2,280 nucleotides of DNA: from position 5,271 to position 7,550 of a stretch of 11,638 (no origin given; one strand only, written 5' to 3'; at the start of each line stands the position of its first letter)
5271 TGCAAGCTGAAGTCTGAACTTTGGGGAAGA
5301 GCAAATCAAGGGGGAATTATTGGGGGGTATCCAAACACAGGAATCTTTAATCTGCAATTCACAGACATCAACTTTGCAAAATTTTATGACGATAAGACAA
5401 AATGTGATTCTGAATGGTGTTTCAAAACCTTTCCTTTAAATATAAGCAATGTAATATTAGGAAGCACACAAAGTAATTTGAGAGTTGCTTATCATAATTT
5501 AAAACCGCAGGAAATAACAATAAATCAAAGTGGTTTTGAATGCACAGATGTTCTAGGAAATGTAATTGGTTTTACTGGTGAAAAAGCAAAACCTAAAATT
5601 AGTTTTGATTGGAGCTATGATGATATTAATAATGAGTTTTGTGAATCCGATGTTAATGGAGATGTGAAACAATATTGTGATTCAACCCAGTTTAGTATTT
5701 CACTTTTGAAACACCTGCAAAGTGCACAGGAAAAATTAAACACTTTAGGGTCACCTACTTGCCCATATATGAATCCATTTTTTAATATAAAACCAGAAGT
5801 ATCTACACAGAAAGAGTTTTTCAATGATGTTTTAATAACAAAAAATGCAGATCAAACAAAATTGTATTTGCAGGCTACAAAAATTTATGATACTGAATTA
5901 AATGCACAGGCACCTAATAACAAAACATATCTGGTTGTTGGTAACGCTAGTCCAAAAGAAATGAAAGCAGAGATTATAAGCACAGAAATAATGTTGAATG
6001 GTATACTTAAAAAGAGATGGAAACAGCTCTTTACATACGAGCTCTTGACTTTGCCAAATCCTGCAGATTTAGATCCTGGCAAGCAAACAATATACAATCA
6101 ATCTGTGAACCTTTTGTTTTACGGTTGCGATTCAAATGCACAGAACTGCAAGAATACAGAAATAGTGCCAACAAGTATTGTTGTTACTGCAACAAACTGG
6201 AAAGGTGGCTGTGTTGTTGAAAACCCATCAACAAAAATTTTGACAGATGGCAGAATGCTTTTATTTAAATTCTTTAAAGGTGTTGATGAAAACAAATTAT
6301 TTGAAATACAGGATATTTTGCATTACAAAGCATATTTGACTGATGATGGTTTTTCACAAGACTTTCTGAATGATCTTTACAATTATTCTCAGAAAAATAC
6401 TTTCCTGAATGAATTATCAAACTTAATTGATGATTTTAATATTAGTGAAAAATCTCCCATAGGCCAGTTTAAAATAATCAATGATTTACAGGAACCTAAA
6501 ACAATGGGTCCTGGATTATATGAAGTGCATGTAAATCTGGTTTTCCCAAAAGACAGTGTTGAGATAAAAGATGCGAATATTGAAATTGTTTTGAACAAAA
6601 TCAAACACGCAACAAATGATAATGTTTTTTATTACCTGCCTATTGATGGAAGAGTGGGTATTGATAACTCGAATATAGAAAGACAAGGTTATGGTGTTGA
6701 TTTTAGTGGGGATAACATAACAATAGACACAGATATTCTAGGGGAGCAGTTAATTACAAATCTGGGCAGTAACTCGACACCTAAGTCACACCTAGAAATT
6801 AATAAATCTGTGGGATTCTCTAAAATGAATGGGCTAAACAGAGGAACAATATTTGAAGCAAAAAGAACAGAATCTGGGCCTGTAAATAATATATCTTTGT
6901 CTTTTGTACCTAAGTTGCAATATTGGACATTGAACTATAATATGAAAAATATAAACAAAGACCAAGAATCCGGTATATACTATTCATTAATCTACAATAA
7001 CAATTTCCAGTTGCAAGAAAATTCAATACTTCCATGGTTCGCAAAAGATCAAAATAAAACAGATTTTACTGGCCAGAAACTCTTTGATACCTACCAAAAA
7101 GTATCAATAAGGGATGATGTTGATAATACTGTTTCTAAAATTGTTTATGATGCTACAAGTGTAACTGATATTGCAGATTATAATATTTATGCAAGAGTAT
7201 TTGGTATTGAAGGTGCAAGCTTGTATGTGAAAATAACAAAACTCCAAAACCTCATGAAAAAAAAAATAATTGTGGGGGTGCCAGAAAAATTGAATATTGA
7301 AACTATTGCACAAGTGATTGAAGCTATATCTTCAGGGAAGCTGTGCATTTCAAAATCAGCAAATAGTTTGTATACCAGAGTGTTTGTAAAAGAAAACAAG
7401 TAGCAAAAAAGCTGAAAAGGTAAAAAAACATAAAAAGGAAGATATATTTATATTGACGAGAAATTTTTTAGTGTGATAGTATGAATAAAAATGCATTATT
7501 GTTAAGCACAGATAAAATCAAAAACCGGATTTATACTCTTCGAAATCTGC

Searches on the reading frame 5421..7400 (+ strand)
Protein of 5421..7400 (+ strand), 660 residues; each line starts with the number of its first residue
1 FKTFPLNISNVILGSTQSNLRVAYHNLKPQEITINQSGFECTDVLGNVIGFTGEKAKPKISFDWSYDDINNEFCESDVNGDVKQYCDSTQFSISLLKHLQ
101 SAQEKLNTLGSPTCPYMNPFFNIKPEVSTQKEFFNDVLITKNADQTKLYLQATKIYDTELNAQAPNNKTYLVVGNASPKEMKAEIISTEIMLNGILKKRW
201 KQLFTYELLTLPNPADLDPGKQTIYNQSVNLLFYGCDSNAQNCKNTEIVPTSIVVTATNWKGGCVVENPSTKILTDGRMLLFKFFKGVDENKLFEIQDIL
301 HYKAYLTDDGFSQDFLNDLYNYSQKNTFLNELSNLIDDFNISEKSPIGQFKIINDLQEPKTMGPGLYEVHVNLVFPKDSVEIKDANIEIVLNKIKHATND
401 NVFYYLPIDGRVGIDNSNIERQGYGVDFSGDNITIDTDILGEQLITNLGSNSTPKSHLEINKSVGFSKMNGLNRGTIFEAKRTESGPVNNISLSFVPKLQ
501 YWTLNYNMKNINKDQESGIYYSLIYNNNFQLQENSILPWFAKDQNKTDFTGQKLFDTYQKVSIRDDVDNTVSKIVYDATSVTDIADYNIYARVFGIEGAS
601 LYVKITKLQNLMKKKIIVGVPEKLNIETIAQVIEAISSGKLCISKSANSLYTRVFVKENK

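Call 79: predict_structure(alignment_id=A5)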
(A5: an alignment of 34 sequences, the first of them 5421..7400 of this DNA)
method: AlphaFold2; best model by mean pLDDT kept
length: 660 residues; sequences in the alignment: 34
mean_pLDDT: 82.7   pTM: 0.73
mean pLDDT of the five models: 82.7, 82.1, 80.1, 79.8, 79.5
residues with pLDDT >= 90: 239; 70-90: 331; 50-70: 56; < 50: 34
segments of 3 or more residues with pLDDT < 50: 1-34
pLDDT, mean of each block of 10 residues (from residue 1): 34 41 41 59 82 92 87 90 93 96 94 80 82 72 88 84 72 70 82 86 86 82 85 72 74 84 77 90 90 95 96 93 85 92 92 94 94 91 96 91 84 75 87 70 58 86 81 88 81 91 92 91 87 69 81 68 83 88 88 90 91 89 90 93 86 86
secondary structure, 60 per line:
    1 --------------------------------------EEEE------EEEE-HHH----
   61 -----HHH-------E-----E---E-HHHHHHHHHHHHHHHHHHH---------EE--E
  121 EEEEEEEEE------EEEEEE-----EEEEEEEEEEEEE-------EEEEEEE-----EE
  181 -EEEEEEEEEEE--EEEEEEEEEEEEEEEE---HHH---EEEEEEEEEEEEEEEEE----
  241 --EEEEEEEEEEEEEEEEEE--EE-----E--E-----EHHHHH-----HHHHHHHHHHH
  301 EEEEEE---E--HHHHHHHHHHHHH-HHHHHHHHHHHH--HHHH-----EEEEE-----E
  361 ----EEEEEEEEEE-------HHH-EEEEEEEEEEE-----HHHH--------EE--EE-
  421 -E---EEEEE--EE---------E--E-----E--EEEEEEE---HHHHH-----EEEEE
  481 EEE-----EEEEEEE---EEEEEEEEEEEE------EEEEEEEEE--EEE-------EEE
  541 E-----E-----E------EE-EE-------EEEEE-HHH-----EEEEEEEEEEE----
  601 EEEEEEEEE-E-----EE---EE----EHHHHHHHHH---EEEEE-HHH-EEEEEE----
elements in order: E39-42 E49-52 H88-106 E120-129 E136-141 E147-159 E167-173 E182-192 E195-210 E220-236 E243-260 H280-284 H290-300 E301-306 H313-325 H327-338 H341-344 E350-354 E365-374 E386-396 H402-405 E426-430 E456-462 H466-470 E476-483 E489-495 E499-510 E517-525 E528-530 E538-541 E572-576 E586-596 E601-609 H629-637 E641-645 E651-656

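Call 82: fold_search(model_id=the predicted structure, library=pdb)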
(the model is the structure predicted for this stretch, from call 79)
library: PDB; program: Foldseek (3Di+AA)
matches with E <= 10: 1315; with E <= 0.001: 4
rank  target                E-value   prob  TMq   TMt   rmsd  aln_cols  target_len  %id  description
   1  7w6b                  1.7e-04  0.80  0.14  0.12  19.2       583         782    6  Crystal Structure of PitA from pilus islet-2 of Streptococcus oralis (released 2022-06-01)
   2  7vcr_A                2.6e-04  0.60  0.12  0.15  20.0       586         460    5  Crystal Structure of PitA fragment from pilus islet-2 of Streptococcus oralis (released 2022-06-01)
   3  7vcr_B                5.3e-04  0.47  0.12  0.15  21.2       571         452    6  Crystal Structure of PitA fragment from pilus islet-2 of Streptococcus oralis (released 2022-06-01)
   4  7vcn_B                7.6e-04  0.41  0.12  0.15  20.8       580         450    6  Crystal Structure of PitA fragment from pilus islet-2 of Streptococcus oralis with Tb-Xo4 (released 2022-07-13)
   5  7l2z_F                3.0e-03  0.09  0.07  0.07  38.0       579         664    9  Bacterial cellulose synthase BcsB hexamer (released 2021-03-24)
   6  2ztb_A                1.2e-02  0.10  0.04  0.09  27.2       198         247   10  Crystal structure of the parasporin-2 Bacillus thuringiensis toxin that recognizes cancer cells (released 2009-01-13)
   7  7vnn_D                1.2e-02  0.04  0.06  0.06  33.4       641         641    8  Complex structure of Clostridioides difficile enzymatic component (CDTa) and binding component (CDTb) pore with long s (released 2022-10-26)
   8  6o2n_C                1.3e-02  0.05  0.06  0.06  40.5       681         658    9  CDTb Double Heptamer Short Form Modeled from Cryo-EM Map Reconstructed using C7 Symmetry (released 2019-10-30)
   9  7nit_C                1.4e-02  0.04  0.06  0.04  30.1       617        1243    6  X-ray structure of a multidomain BbgIII from Bifidobacterium bifidum (released 2021-12-22)
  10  2eef_MODEL_1_A        1.9e-02  0.82  0.09  0.25   8.3       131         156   11  Solution structure of the CBM_21 domain from human protein phosphatase 1, regulatory (inhibitor) subunit 3B (released 2007-08-21)
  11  7nit_D                1.9e-02  0.07  0.09  0.05  32.5       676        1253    8  X-ray structure of a multidomain BbgIII from Bifidobacterium bifidum (released 2021-12-22)
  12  7nit_F                1.9e-02  0.04  0.07  0.05  31.0       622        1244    6  X-ray structure of a multidomain BbgIII from Bifidobacterium bifidum (released 2021-12-22)
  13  7vnn_A                2.0e-02  0.03  0.05  0.05  43.1       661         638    9  Complex structure of Clostridioides difficile enzymatic component (CDTa) and binding component (CDTb) pore with long s (released 2022-10-26)
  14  7nit_A                2.3e-02  0.06  0.08  0.05  33.0       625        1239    7  X-ray structure of a multidomain BbgIII from Bifidobacterium bifidum (released 2021-12-22)
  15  9ly5_C                2.5e-02  0.85  0.09  0.22  14.9       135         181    9  antibody 20G5 Fab in complex with human B7-H3 (IgC) (released 2026-03-04)
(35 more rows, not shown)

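Call 84: fold_search(model_id=the predicted structure, library=viral)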
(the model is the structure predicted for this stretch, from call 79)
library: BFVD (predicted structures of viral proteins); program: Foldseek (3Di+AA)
matches with E <= 10: 1223; with E <= 0.001: 5
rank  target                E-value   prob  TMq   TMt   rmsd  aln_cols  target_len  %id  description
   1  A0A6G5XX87            2.6e-05  0.35  0.09  0.06  40.9       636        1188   10  (no name in the UniProt tables at hand)
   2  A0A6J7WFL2            8.3e-05  0.20  0.07  0.06  37.7       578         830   10  Tip attachment protein J [uncultured Caudovirales phage]
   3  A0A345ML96            2.4e-04  0.13  0.06  0.08  36.2       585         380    6  (no name in the UniProt tables at hand)
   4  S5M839                3.0e-04  0.28  0.10  0.07  31.7       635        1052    9  Minor structural protein [Bacillus phage Basilisk]
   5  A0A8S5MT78            9.0e-04  0.12  0.07  0.06  27.9       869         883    8  Uncharacterized protein [Siphoviridae sp. ct8Ri8]
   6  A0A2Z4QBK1            1.3e-03  0.51  0.12  0.16  32.0       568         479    9  (no name in the UniProt tables at hand)
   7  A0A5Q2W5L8            2.1e-03  0.10  0.08  0.07  32.7       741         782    9  (no name in the UniProt tables at hand)
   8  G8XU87                2.4e-03  0.72  0.09  0.13  28.8       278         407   11  Membrane protein A13 [Aotine betaherpesvirus 1]
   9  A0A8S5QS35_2          2.8e-03  0.11  0.10  0.09  26.6       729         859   11  Tail protein [Myoviridae sp. ctX172]
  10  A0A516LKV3            5.4e-03  0.08  0.07  0.08  36.7       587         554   12  (no name in the UniProt tables at hand)
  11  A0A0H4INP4            6.9e-03  0.06  0.07  0.06  32.1       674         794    9  Straight fiber protein PB4 spike domain-containing protein [Pseudoalteromonas phage H101]
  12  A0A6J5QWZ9            7.3e-03  0.08  0.06  0.07  30.6       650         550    6  Uncharacterized protein [uncultured Caudovirales phage]
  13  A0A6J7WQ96            7.3e-03  0.07  0.08  0.07  31.2       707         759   10  CBM-cenC domain-containing protein [uncultured Caudovirales phage]
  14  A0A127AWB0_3          7.6e-03  0.08  0.07  0.04  39.1       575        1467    9  Pectate lyase [Bacillus phage SP-15]
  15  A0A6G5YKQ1            8.0e-03  0.18  0.09  0.08  33.7       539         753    9  (no name in the UniProt tables at hand)
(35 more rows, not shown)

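Call 101: search_solved_structures(query=A5, max_evalue=1)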
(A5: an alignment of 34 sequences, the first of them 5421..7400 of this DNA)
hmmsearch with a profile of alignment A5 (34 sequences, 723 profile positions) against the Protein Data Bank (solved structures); distinct sequences matched with E-value up to 1: 0.
